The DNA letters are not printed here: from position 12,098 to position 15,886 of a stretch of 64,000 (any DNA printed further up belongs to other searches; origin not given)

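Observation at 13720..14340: Isoleucyl-tRNA synthetase with an internal histidine-phosphatase (PGAM-like) domain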

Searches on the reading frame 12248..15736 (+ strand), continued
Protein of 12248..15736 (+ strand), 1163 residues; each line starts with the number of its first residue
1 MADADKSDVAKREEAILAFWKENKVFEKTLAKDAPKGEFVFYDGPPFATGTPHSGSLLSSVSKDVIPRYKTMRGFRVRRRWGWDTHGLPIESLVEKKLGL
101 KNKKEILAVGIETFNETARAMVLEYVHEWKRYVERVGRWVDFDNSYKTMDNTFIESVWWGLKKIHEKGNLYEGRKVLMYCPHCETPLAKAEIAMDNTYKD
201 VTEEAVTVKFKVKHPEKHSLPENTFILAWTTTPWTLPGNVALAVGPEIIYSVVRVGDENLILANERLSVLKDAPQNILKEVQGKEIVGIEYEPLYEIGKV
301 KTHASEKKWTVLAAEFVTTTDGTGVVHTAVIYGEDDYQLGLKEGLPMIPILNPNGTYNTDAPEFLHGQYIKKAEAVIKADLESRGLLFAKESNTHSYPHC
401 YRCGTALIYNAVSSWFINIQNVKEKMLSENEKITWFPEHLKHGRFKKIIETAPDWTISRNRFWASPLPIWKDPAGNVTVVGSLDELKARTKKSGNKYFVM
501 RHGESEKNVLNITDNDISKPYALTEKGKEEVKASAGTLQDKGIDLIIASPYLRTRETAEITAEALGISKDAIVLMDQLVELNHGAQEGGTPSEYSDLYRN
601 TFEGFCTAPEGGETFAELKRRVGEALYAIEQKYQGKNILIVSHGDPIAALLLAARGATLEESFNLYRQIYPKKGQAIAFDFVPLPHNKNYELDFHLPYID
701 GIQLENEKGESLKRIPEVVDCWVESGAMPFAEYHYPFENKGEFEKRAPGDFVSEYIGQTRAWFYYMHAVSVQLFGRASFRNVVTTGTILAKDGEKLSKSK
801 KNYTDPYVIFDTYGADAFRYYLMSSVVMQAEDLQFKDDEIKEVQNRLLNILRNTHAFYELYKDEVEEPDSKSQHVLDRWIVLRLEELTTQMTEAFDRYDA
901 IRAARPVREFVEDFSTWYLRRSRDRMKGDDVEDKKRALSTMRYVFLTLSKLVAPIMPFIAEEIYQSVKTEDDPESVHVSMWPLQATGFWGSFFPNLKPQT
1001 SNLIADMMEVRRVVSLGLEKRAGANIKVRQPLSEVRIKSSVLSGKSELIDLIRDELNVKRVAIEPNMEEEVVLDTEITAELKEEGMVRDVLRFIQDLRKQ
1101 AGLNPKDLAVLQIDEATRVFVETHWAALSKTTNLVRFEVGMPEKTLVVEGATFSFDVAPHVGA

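Call 5: find_homologous_proteins(query=window:12248-15736:+, max_evalue=1e-10)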
Query window:12248-15736:+ (1163 aa): 8000 proteins with E <= 1e-10 among 8000 candidates; the best 120 are listed.
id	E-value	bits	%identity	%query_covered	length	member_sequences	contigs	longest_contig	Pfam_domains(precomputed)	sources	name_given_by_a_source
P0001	0.0e+0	2354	87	100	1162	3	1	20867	PF09334.18,PF08264.20,PF00133.29,PF19302.5,PF00300.28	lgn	-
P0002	0.0e+0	1955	73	99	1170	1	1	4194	PF09334.18,PF08264.20,PF00133.29,PF19302.5,PF00300.28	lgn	-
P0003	0.0e+0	1874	70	100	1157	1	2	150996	PF09334.18,PF08264.20,PF00133.29,PF19302.5,PF00300.28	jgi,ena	-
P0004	0.0e+0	1840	69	99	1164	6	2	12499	PF09334.18,PF08264.20,PF00133.29,PF19302.5,PF00300.28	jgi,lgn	jgi:isoleucyl-tRNA synthetase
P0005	0.0e+0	1839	69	99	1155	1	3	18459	PF09334.18,PF08264.20,PF00133.29,PF19302.5,PF00300.28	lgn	-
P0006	0.0e+0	1803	68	99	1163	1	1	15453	PF09334.18,PF08264.20,PF00133.29,PF19302.5,PF00300.28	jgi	jgi:isoleucyl-tRNA synthetase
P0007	0.0e+0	1783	69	98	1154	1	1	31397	PF09334.18,PF08264.20,PF00133.29,PF19302.5,PF00300.28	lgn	-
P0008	0.0e+0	1773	68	98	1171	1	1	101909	PF09334.18,PF08264.20,PF00133.29,PF19302.5,PF00300.28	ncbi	-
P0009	0.0e+0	1773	68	98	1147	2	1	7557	PF09334.18,PF08264.20,PF00133.29,PF19302.5,PF00300.28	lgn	-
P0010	0.0e+0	1734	67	98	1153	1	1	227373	PF09334.18,PF08264.20,PF00133.29,PF19302.5,PF00300.28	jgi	jgi:isoleucyl-tRNA synthetase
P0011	0.0e+0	1733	66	98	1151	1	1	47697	PF09334.18,PF08264.20,PF00133.29,PF19302.5,PF00300.28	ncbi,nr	ncbi:MAG: class I tRNA ligase family protein [Patescibacteria group bacterium]|nr:class I tRNA ligas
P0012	0.0e+0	1723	70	93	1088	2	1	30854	PF09334.18,PF08264.20,PF00133.29,PF19302.5,PF00300.28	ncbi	-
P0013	0.0e+0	1696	66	98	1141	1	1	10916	PF09334.18,PF08264.20,PF00133.29,PF19302.5,PF00300.28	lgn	-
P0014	0.0e+0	1689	66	98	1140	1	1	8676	PF09334.18,PF08264.20,PF00133.29,PF19302.5,PF00300.28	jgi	jgi:isoleucyl-tRNA synthetase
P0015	0.0e+0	1674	66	98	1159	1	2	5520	PF09334.18,PF08264.20,PF00133.29,PF19302.5,PF00300.28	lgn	-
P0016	0.0e+0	1672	65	98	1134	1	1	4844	PF09334.18,PF08264.20,PF00133.29,PF19302.5,PF00300.28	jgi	jgi:isoleucyl-tRNA synthetase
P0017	0.0e+0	1671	64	98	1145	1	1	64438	PF09334.18,PF08264.20,PF00133.29,PF19302.5,PF00300.28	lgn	-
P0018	0.0e+0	1661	65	97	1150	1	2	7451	PF09334.18,PF08264.20,PF00133.29,PF19302.5,PF00300.28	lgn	-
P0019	0.0e+0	1654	65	95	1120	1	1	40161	PF09334.18,PF08264.20,PF00133.29,PF19302.5,PF00300.28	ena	-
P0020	0.0e+0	1651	63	98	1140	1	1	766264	PF09334.18,PF08264.20,PF00133.29,PF19302.5,PF00300.28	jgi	jgi:isoleucyl-tRNA synthetase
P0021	0.0e+0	1649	63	98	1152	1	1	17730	PF09334.18,PF08264.20,PF00133.29,PF19302.5,PF00300.28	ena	-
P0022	0.0e+0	1647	65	95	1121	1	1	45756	PF09334.18,PF08264.20,PF00133.29,PF00300.28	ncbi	-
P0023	0.0e+0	1646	65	95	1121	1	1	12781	PF09334.18,PF08264.20,PF00133.29,PF19302.5,PF00300.28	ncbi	-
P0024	0.0e+0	1645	63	98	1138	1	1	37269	PF09334.18,PF08264.20,PF00133.29,PF19302.5,PF00300.28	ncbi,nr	ncbi:MAG: class I tRNA ligase family protein [Candidatus Pacebacteria bacterium]|nr:class I tRNA lig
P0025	0.0e+0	1643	62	97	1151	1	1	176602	PF09334.18,PF08264.20,PF00133.29,PF19302.5,PF00300.28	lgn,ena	-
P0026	0.0e+0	1643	63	98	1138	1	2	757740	PF09334.18,PF08264.20,PF00133.29,PF19302.5,PF00300.28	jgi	jgi:isoleucyl-tRNA synthetase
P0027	0.0e+0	1638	63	98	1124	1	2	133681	PF09334.18,PF08264.20,PF00133.29,PF00300.28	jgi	-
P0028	0.0e+0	1638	84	73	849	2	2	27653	PF09334.18,PF08264.20,PF00133.29,PF19302.5,PF00300.28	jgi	jgi:isoleucyl-tRNA synthetase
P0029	0.0e+0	1637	65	96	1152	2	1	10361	PF09334.18,PF08264.20,PF00133.29,PF19302.5,PF00300.28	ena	-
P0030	0.0e+0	1636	64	96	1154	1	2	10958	PF09334.18,PF08264.20,PF00133.29,PF19302.5,PF00300.28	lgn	-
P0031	0.0e+0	1636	65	95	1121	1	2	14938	PF09334.18,PF08264.20,PF00133.29,PF19302.5,PF00300.28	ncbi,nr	ncbi:MAG: class I tRNA ligase family protein [Candidatus Pacebacteria bacterium]|nr:class I tRNA lig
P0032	0.0e+0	1630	63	99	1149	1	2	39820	PF09334.18,PF08264.20,PF00133.29,PF00300.28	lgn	-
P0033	0.0e+0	1626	64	95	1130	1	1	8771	PF09334.18,PF08264.20,PF00133.29,PF19302.5,PF00300.28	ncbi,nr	ncbi:MAG: class I tRNA ligase family protein [bacterium]|nr:class I tRNA ligase family protein [bact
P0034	0.0e+0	1625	64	96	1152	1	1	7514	PF09334.18,PF08264.20,PF00133.29,PF19302.5,PF00300.28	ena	-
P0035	0.0e+0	1624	64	96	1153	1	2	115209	PF09334.18,PF08264.20,PF00133.29,PF19302.5,PF00300.28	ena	-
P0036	0.0e+0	1623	64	96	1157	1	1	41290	PF09334.18,PF08264.20,PF00133.29,PF19302.5,PF00300.28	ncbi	-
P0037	0.0e+0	1623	63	98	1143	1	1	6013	PF09334.18,PF08264.20,PF00133.29,PF19302.5,PF00300.28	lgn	-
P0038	0.0e+0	1623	63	98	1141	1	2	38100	PF09334.18,PF08264.20,PF00133.29,PF19302.5,PF00300.28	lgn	-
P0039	0.0e+0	1619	63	96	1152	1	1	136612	PF09334.18,PF08264.20,PF00133.29,PF19302.5,PF00300.28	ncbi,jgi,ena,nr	ncbi:MAG TPA: class I tRNA ligase family protein [Candidatus Paceibacterota bacterium]|nr:class I tR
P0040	0.0e+0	1616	64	96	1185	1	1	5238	PF09334.18,PF08264.20,PF00133.29,PF19302.5,PF00300.28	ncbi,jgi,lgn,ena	jgi:isoleucyl-tRNA synthetase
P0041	0.0e+0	1614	62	98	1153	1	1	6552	PF09334.18,PF08264.20,PF00133.29,PF19302.5,PF00300.28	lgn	-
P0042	0.0e+0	1614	64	98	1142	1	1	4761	PF09334.18,PF08264.20,PF00133.29,PF19302.5,PF00300.28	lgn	-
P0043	0.0e+0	1613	63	98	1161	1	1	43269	PF09334.18,PF08264.20,PF00133.29,PF19302.5,PF00300.28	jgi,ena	-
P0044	0.0e+0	1613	63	98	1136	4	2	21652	PF09334.18,PF08264.20,PF00133.29,PF00300.28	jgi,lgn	jgi:isoleucyl-tRNA synthetase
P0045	0.0e+0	1613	63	96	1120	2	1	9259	PF09334.18,PF08264.20,PF00133.29,PF19302.5,PF00300.28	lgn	-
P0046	0.0e+0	1613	62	98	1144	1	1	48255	PF09334.18,PF08264.20,PF00133.29,PF19302.5,PF00300.28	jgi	-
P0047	0.0e+0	1611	61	98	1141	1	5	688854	PF09334.18,PF08264.20,PF00133.29,PF19302.5,PF00300.28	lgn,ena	-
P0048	0.0e+0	1610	63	96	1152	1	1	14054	PF09334.18,PF08264.20,PF00133.29,PF19302.5,PF00300.28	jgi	-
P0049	0.0e+0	1609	64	95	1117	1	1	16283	PF09334.18,PF08264.20,PF00133.29,PF19302.5,PF00300.28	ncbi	-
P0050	0.0e+0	1609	62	98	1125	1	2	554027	PF09334.18,PF08264.20,PF00133.29,PF19302.5,PF00300.28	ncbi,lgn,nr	ncbi:class I tRNA ligase family protein [Patescibacteria group bacterium]|nr:class I tRNA ligase fam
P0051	0.0e+0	1609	63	96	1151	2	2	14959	PF09334.18,PF08264.20,PF00133.29,PF19302.5,PF00300.28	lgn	-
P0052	0.0e+0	1609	62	100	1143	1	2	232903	PF09334.18,PF08264.20,PF00133.29,PF19302.5,PF00300.28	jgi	jgi:isoleucyl-tRNA synthetase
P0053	0.0e+0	1608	61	98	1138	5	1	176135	PF09334.18,PF08264.20,PF00133.29,PF19302.5,PF00300.28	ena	-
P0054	0.0e+0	1608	63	95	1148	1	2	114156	PF09334.18,PF08264.20,PF00133.29,PF19302.5,PF00300.28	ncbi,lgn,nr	ncbi:class I tRNA ligase family protein [Patescibacteria group bacterium]|nr:class I tRNA ligase fam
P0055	0.0e+0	1607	62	98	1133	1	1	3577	PF09334.18,PF08264.20,PF00133.29,PF00300.28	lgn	-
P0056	0.0e+0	1605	62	98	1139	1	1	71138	PF09334.18,PF08264.20,PF00133.29,PF19302.5,PF00300.28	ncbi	-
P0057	0.0e+0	1605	62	99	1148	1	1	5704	PF09334.18,PF08264.20,PF00133.29,PF19302.5,PF00300.28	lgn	-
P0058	0.0e+0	1604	63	96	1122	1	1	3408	PF09334.18,PF08264.20,PF00133.29,PF00300.28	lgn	-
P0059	0.0e+0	1604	64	95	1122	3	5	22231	PF09334.18,PF08264.20,PF00133.29,PF00300.28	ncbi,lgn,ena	ncbi:MAG: class I tRNA ligase family protein [Patescibacteria group bacterium]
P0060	0.0e+0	1603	63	98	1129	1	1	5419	PF09334.18,PF08264.20,PF00133.29,PF00300.28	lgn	-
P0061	0.0e+0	1602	61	98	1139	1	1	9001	PF09334.18,PF08264.20,PF00133.29,PF19302.5,PF00300.28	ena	-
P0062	0.0e+0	1602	62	98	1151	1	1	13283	PF09334.18,PF08264.20,PF00133.29,PF19302.5,PF00300.28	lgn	-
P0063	0.0e+0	1602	63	95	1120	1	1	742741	PF09334.18,PF08264.20,PF00133.29,PF00300.28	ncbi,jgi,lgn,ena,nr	ncbi:MAG TPA: class I tRNA ligase family protein [Candidatus Paceibacterota bacterium]|nr:class I tR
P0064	0.0e+0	1602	63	97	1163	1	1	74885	PF09334.18,PF08264.20,PF00133.29,PF19302.5,PF00300.28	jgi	jgi:isoleucyl-tRNA synthetase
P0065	0.0e+0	1602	64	96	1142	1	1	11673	PF09334.18,PF08264.20,PF00133.29,PF19302.5,PF00300.28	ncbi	-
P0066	0.0e+0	1599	63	98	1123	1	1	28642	PF09334.18,PF08264.20,PF00133.29,PF00300.28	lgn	-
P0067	0.0e+0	1599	63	96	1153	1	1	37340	PF09334.18,PF08264.20,PF00133.29,PF19302.5,PF00300.28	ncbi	-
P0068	0.0e+0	1598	63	98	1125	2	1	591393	PF09334.18,PF08264.20,PF00133.29,PF00300.28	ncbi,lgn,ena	-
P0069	0.0e+0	1598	63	98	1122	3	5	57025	PF09334.18,PF08264.20,PF00133.29,PF00300.28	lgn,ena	-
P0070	0.0e+0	1597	63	96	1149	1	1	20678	PF09334.18,PF08264.20,PF00133.29,PF19302.5,PF00300.28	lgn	-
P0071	0.0e+0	1596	63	96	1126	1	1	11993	PF09334.18,PF08264.20,PF00133.29,PF00300.28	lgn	-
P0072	0.0e+0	1596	63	96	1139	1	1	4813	PF09334.18,PF08264.20,PF00133.29,PF19302.5,PF00300.28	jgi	jgi:isoleucyl-tRNA synthetase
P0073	0.0e+0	1595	61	100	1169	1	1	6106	PF09334.18,PF08264.20,PF00133.29,PF19302.5,PF00300.28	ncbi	-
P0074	0.0e+0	1594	62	98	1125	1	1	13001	PF09334.18,PF08264.20,PF00133.29,PF00300.28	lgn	-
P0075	0.0e+0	1594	64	95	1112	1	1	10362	PF09334.18,PF08264.20,PF00133.29,PF00300.28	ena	-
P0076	0.0e+0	1594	63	99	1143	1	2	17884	PF09334.18,PF08264.20,PF00133.29,PF19302.5,PF00300.28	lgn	-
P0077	0.0e+0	1592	61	98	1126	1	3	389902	PF09334.18,PF01406.26,PF08264.20,PF00133.29,PF00300.28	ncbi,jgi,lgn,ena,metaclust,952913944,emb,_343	jgi:isoleucyl-tRNA synthetase|metaclust:\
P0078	0.0e+0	1591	65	95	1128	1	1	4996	PF09334.18,PF08264.20,PF00133.29,PF19302.5,PF00300.28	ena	-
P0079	0.0e+0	1590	62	96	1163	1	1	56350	PF09334.18,PF08264.20,PF00133.29,PF19302.5,PF00300.28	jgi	jgi:isoleucyl-tRNA synthetase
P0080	0.0e+0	1590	62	97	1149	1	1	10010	PF09334.18,PF08264.20,PF00133.29,PF19302.5,PF00300.28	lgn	-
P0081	0.0e+0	1590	62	98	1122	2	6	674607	PF09334.18,PF08264.20,PF00133.29,PF00300.28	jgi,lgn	-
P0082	0.0e+0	1590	63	96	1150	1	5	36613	PF09334.18,PF08264.20,PF00133.29,PF19302.5,PF00300.28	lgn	-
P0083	0.0e+0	1589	64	96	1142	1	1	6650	PF09334.18,PF08264.20,PF00133.29,PF19302.5,PF00300.28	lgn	-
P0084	0.0e+0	1589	63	96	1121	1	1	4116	PF09334.18,PF08264.20,PF00133.29,PF00300.28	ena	-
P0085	0.0e+0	1589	62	98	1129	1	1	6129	PF09334.18,PF08264.20,PF00133.29,PF00300.28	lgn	-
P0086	0.0e+0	1589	63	97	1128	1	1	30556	PF09334.18,PF08264.20,PF00133.29,PF00300.28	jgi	jgi:isoleucyl-tRNA synthetase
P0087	0.0e+0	1587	62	95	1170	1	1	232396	PF09334.18,PF08264.20,PF00133.29,PF19302.5,PF00300.28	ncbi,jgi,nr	ncbi:MAG: isoleucyl-tRNA synthetase [Candidatus Parcubacteria bacterium]|jgi:isoleucyl-tRNA syntheta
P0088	0.0e+0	1587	63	95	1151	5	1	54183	PF09334.18,PF08264.20,PF00133.29,PF19302.5,PF00300.28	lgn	-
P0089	0.0e+0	1587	61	98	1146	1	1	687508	PF09334.18,PF08264.20,PF00133.29,PF19302.5,PF00300.28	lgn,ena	-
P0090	0.0e+0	1587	62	96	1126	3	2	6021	PF09334.18,PF08264.20,PF00133.29,PF00300.28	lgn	-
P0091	0.0e+0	1587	61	98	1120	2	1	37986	PF09334.18,PF08264.20,PF00133.29,PF19302.5,PF00300.28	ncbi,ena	-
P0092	0.0e+0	1586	63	95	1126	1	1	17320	PF09334.18,PF08264.20,PF00133.29,PF19302.5,PF00300.28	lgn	-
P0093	0.0e+0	1586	63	95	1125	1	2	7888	PF09334.18,PF08264.20,PF00133.29,PF00300.28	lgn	-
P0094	0.0e+0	1583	62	97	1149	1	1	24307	PF09334.18,PF08264.20,PF00133.29,PF19302.5,PF00300.28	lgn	-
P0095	0.0e+0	1583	63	95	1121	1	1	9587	PF09334.18,PF08264.20,PF00133.29,PF00300.28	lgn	-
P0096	0.0e+0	1583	62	96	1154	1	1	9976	PF09334.18,PF08264.20,PF00133.29,PF19302.5,PF00300.28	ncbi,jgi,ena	ncbi:MAG TPA: class I tRNA ligase family protein [Candidatus Paceibacterota bacterium]|jgi:isoleucyl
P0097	0.0e+0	1583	61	98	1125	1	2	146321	PF09334.18,PF08264.20,PF00133.29,PF19302.5,PF00300.28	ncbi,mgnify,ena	ncbi:MAG: class I tRNA ligase family protein [Patescibacteria group bacterium]|mgnify:CR=1 FL=1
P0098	0.0e+0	1582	62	96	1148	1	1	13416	PF09334.18,PF08264.20,PF00133.29,PF19302.5,PF00300.28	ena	-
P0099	0.0e+0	1579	62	95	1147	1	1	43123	PF09334.18,PF08264.20,PF00133.29,PF19302.5,PF00300.28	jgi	jgi:isoleucyl-tRNA synthetase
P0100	0.0e+0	1579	63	95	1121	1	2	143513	PF09334.18,PF08264.20,PF00133.29,PF00300.28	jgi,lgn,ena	jgi:isoleucyl-tRNA synthetase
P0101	0.0e+0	1579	62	98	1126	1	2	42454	PF09334.18,PF08264.20,PF00133.29,PF19302.5,PF00300.28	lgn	-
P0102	0.0e+0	1579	64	95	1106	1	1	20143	PF09334.18,PF08264.20,PF00133.29,PF19302.5,PF00300.28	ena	-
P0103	0.0e+0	1578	62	95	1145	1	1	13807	PF09334.18,PF08264.20,PF00133.29,PF19302.5,PF00300.28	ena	-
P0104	0.0e+0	1577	62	96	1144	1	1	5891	PF09334.18,PF08264.20,PF00133.29,PF19302.5,PF00300.28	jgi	jgi:isoleucyl-tRNA synthetase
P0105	0.0e+0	1576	63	95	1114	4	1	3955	PF09334.18,PF08264.20,PF00133.29,PF19302.5,PF00300.28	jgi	-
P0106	0.0e+0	1576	62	96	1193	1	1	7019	PF09334.18,PF08264.20,PF00133.29,PF19302.5,PF00300.28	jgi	jgi:isoleucyl-tRNA synthetase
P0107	0.0e+0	1575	62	98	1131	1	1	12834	PF09334.18,PF08264.20,PF00133.29,PF19302.5,PF00300.28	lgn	-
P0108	0.0e+0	1575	62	98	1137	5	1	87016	PF09334.18,PF08264.20,PF00133.29,PF19302.5,PF00300.28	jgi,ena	-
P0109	0.0e+0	1574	62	96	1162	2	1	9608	PF09334.18,PF08264.20,PF00133.29,PF19302.5,PF00300.28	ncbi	-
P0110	0.0e+0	1573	62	98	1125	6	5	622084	PF09334.18,PF08264.20,PF00133.29,PF19302.5,PF00300.28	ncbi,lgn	ncbi:MAG TPA: class I tRNA ligase family protein [Candidatus Paceibacterota bacterium]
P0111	0.0e+0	1573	62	99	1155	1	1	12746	PF09334.18,PF08264.20,PF00133.29,PF19302.5,PF00300.28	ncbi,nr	ncbi:MAG: class I tRNA ligase family protein [Patescibacteria group bacterium]|nr:class I tRNA ligas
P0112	0.0e+0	1572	62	96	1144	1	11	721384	PF09334.18,PF08264.20,PF00133.29,PF19302.5,PF00300.28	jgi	jgi:isoleucyl-tRNA synthetase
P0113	0.0e+0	1571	62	95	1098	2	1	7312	PF09334.18,PF08264.20,PF00133.29,PF19302.5,PF00300.28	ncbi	ncbi:MAG: hypothetical protein RLZZ283_594, partial [Candidatus Parcubacteria bacterium]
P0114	0.0e+0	1571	63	95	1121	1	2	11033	PF09334.18,PF08264.20,PF00133.29,PF19302.5,PF00300.28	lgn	-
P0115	0.0e+0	1571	62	98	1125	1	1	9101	PF09334.18,PF08264.20,PF00133.29,PF19302.5,PF00300.28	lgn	-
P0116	0.0e+0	1571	61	98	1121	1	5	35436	PF09334.18,PF08264.20,PF00133.29,PF19302.5,PF00300.28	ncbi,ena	-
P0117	0.0e+0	1571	62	95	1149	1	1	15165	PF09334.18,PF08264.20,PF00133.29,PF19302.5,PF00300.28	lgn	-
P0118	0.0e+0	1570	63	96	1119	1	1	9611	PF09334.18,PF08264.20,PF00133.29,PF19302.5,PF00300.28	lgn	-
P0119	0.0e+0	1569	61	98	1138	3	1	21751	PF09334.18,PF08264.20,PF00133.29,PF19302.5,PF00300.28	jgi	jgi:isoleucyl-tRNA synthetase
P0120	0.0e+0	1568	61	99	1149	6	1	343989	PF09334.18,PF08264.20,PF00133.29,PF19302.5,PF00300.28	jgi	jgi:isoleucyl-tRNA synthetase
